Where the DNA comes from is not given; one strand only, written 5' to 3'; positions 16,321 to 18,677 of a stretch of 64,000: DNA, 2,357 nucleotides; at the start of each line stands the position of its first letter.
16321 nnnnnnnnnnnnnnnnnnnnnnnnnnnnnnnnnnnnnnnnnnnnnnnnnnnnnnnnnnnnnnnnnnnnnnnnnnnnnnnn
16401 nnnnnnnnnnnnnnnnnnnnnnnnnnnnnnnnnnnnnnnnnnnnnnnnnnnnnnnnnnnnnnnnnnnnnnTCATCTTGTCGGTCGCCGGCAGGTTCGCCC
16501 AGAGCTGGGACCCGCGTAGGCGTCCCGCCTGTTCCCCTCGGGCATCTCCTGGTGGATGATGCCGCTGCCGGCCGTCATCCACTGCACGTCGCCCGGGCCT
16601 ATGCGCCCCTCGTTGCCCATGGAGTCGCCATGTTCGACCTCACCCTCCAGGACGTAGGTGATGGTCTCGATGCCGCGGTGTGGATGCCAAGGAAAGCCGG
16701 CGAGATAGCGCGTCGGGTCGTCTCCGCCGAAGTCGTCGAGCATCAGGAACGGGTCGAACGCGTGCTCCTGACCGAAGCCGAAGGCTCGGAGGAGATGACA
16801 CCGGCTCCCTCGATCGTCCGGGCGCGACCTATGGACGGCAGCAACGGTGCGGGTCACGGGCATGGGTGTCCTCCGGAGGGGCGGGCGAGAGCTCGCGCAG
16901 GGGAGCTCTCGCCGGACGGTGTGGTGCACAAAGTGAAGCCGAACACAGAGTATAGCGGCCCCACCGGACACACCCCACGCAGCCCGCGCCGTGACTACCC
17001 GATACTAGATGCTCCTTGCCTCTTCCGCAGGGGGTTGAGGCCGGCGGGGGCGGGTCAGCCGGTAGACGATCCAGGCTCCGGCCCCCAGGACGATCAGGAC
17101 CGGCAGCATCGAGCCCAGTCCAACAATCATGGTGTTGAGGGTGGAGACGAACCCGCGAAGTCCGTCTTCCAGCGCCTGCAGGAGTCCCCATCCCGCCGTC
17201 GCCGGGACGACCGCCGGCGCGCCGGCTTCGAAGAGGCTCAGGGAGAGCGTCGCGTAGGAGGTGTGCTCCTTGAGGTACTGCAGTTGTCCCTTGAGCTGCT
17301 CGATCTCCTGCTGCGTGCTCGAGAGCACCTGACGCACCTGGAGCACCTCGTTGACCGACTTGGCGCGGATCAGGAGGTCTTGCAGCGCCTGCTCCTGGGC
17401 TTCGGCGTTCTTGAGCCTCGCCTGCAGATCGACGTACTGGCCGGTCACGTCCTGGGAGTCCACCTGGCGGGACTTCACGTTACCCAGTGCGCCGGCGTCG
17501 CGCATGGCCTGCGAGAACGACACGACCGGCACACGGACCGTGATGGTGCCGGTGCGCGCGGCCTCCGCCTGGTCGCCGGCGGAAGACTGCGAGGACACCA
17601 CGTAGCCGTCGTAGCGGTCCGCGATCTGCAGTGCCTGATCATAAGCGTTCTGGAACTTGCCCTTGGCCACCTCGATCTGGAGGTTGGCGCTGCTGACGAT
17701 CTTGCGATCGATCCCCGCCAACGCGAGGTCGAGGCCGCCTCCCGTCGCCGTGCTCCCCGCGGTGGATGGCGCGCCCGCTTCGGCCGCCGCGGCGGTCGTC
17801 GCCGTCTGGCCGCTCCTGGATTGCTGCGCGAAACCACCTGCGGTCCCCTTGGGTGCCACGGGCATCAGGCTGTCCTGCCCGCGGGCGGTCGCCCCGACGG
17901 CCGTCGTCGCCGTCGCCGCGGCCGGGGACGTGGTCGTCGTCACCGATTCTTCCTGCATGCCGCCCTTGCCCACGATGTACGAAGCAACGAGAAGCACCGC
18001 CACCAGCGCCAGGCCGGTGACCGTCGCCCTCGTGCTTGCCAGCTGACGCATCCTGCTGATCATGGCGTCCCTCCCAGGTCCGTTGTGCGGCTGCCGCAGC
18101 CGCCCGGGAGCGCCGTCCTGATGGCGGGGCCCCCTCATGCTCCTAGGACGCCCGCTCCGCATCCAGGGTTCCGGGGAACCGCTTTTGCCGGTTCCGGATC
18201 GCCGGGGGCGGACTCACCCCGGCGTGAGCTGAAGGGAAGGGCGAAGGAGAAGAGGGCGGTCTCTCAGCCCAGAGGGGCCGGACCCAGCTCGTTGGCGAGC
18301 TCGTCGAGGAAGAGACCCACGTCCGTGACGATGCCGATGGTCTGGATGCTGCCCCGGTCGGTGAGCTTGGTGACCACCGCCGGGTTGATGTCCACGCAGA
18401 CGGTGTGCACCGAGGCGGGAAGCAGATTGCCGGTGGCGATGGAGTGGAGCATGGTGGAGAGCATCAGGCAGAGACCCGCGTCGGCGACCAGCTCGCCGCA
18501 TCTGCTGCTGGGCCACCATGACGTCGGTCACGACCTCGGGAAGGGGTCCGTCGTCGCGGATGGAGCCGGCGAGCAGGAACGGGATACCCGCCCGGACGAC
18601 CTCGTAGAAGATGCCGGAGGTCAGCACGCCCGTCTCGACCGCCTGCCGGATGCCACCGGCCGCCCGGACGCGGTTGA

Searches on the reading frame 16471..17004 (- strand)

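Call 100: search_protein_families(library=pfam, proteins=[window:16471-17004:-], max_evalue=0.0001)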
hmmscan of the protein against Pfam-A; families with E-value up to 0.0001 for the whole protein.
window:16471-17004:- (177 aa): 1 family
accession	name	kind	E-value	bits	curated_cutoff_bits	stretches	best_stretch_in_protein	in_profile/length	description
PF02678.22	Pirin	-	2e-32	111.8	26.1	1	73-159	6-98/108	Pirin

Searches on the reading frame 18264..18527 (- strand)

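Call 100: search_protein_families(library=pfam, proteins=[window:18264-18527:-], max_evalue=0.0001)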
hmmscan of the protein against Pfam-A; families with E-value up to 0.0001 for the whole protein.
window:18264-18527:- (87 aa): 1 family
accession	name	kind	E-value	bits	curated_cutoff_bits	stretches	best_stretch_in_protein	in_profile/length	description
PF21570.3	ArgZ-like_C_2nd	-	4.4e-30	105.4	27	1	12-77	148-213/213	Arginine dihydrolase ArgZ-like, C-terminal, Rossmann fold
